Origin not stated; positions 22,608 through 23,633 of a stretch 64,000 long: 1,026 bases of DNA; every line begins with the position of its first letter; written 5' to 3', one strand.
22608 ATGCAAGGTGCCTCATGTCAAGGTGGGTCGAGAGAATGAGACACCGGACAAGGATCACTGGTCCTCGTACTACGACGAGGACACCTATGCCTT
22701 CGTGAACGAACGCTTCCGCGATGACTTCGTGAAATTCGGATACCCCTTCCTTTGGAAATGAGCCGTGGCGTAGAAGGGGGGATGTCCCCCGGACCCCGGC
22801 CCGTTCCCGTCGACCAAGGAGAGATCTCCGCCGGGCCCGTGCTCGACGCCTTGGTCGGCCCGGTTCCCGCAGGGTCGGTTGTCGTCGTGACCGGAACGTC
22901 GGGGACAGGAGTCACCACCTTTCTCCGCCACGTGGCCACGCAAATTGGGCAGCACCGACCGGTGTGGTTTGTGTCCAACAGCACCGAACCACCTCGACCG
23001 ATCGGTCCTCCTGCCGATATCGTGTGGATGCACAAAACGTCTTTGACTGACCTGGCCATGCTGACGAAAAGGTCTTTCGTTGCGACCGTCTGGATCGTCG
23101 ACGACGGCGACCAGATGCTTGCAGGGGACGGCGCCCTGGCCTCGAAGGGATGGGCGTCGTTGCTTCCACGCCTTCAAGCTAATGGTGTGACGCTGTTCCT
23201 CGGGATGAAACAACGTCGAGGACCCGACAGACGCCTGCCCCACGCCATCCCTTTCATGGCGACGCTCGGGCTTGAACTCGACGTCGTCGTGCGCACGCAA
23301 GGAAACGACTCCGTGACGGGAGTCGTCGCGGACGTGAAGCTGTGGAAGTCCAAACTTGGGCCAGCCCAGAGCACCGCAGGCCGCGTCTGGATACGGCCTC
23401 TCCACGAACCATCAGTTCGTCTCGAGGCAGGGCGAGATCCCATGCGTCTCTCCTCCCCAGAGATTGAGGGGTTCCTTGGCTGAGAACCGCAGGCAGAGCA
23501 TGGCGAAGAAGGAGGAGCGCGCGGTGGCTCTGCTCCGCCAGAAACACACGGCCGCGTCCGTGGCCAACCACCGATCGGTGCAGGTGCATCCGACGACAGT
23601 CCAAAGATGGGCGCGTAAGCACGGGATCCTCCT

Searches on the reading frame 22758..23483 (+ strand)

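Call 3: search_protein_families(library=pfam, proteins=[window:22758-23483:+], max_evalue=1)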
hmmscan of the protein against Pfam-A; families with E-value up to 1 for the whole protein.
window:22758-23483:+ (241 aa): 10 families
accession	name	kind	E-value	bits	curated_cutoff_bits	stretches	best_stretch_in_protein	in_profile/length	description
PF13191.12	AAA_16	-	0.00029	21.8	32.6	1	29-74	12-58/167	AAA ATPase domain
PF25199.1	nSTAND_NTPase5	-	0.00073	19.8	34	1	38-67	40-68/145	Novel STAND NTPase 5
PF13481.12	AAA_25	-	0.0058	16.7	27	1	24-71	17-65/195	AAA domain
PF06745.19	ATPase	-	0.021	14.6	26.6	1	29-74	8-56/231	KaiC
PF07088.17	GvpD_P-loop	-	0.031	14.6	24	1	38-75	9-46/189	GvpD gas vesicle protein, P-loop domain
PF13401.12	AAA_22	-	0.046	14.5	27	1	40-71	6-38/130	AAA domain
PF05729.18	NACHT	-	0.11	12.8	26.7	1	41-67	2-28/167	NACHT domain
PF00005.33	ABC_tran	-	0.26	12.3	25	1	36-62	8-34/137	ABC transporter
PF23038.1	KOW6_SPT51-2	-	0.27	11.2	27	0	176-193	7-24/51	Transcription elongation factor SPT5 homolog 1/2, KOW6 domain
PF02367.23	TsaE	-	0.29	11.6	26.6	1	36-67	18-49/128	Threonylcarbamoyl adenosine biosynthesis protein TsaE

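Call 4: search_protein_families(library=phrogs, proteins=[window:22758-23483:+], max_evalue=0.1)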
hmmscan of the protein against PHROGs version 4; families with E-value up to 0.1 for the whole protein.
window:22758-23483:+ (241 aa): 3 families
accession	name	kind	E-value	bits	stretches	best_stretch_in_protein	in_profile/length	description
phrog_26214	-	unknown function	0.013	15.1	1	32-74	48-90/420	-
phrog_239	-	DNA, RNA and nucleotide metabolism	0.025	14.5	1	27-67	346-386/801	DNA primase/helicase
phrog_19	-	DNA, RNA and nucleotide metabolism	0.045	13.6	1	27-74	340-389/621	DnaB-like replicative helicase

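Call 31: search_protein_families(library=ncbifam, proteins=[window:22758-23483:+], max_evalue=1)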
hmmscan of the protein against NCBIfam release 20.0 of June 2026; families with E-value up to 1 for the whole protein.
window:22758-23483:+ (241 aa): 22 families
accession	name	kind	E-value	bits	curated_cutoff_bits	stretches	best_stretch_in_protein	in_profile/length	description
TIGR03881.1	KaiC_arch_4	hypoth_equivalog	0.0041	16.8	247.8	1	30-71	12-54/231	KaiC domain-containing protein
TIGR03258.1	PhnT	equivalog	0.0082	15.2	499.15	1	26-62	21-57/359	2-aminoethylphosphonate ABC transport system ATP-binding subunit PhnT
TIGR01189.1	ccmA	equivalog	0.013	15.2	131.6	1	28-60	15-47/198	heme ABC exporter ATP-binding protein CcmA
TIGR00150.1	T6A_YjeE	equivalog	0.019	14.8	60.1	1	31-67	14-50/135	tRNA (adenosine(37)-N6)-threonylcarbamoyltransferase complex ATPase subunit type 1 TsaE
NF008809.0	PRK11831.1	equivalog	0.038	13.3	441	1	30-71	25-67/270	phospholipid ABC transporter ATP-binding protein MlaF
NF040873.1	AztA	equivalog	0.05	13.2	220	1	26-60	5-39/191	zinc ABC transporter ATP-binding protein AztA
NF008420.0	PRK11247.1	equivalog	0.05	12.8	395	1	28-60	27-59/257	aliphatic sulfonates ABC transporter ATP-binding protein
TIGR02315.1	ABC_phnC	equivalog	0.051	13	266.1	1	36-61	25-50/243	phosphonate ABC transporter ATP-binding protein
NF040933.2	ABC_arch_GlcV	equivalog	0.053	12.4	450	1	36-60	29-53/357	glucose ABC transporter ATP-binding protein GlcV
TIGR03880.1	KaiC_arch_3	hypoth_equivalog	0.077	12.5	249.45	1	30-57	6-34/224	KaiC domain-containing protein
NF007027.0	PRK09493.1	equivalog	0.11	11.9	379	1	28-59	16-47/240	glutamine ABC transporter ATP-binding protein GlnQ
TIGR00956.1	3a01205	subfamily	0.11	10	1959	1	29-66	77-114/1394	pleiotropic drug resistance family protein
NF008428.0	PRK11264.1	equivalog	0.13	11.5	406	1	29-59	19-49/250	L-cystine ABC transporter ATP-binding protein TcyN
NF008513.0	PRK11432.1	equivalog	0.13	11.2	496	1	28-61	21-54/351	ferric ABC transporter ATP-binding protein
TIGR02982.1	heterocyst_DevA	subfamily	0.14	11.7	295.8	1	36-60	28-52/220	ABC exporter ATP-binding subunit, DevA family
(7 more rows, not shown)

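Call 69: search_protein_families(library=padloc, proteins=[window:22782-23483:+], max_evalue=0.01)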
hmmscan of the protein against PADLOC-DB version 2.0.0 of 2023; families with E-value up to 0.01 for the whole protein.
window:22782-23483:+ (233 aa): 2 families
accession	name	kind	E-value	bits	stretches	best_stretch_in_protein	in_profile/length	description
PDLC04140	mad8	-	0.00099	16.7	1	28-93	24-58/314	mads_8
PDLC00303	PtuA1|PtuA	-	0.0017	15.5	1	31-68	12-50/386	AAA ATPase domain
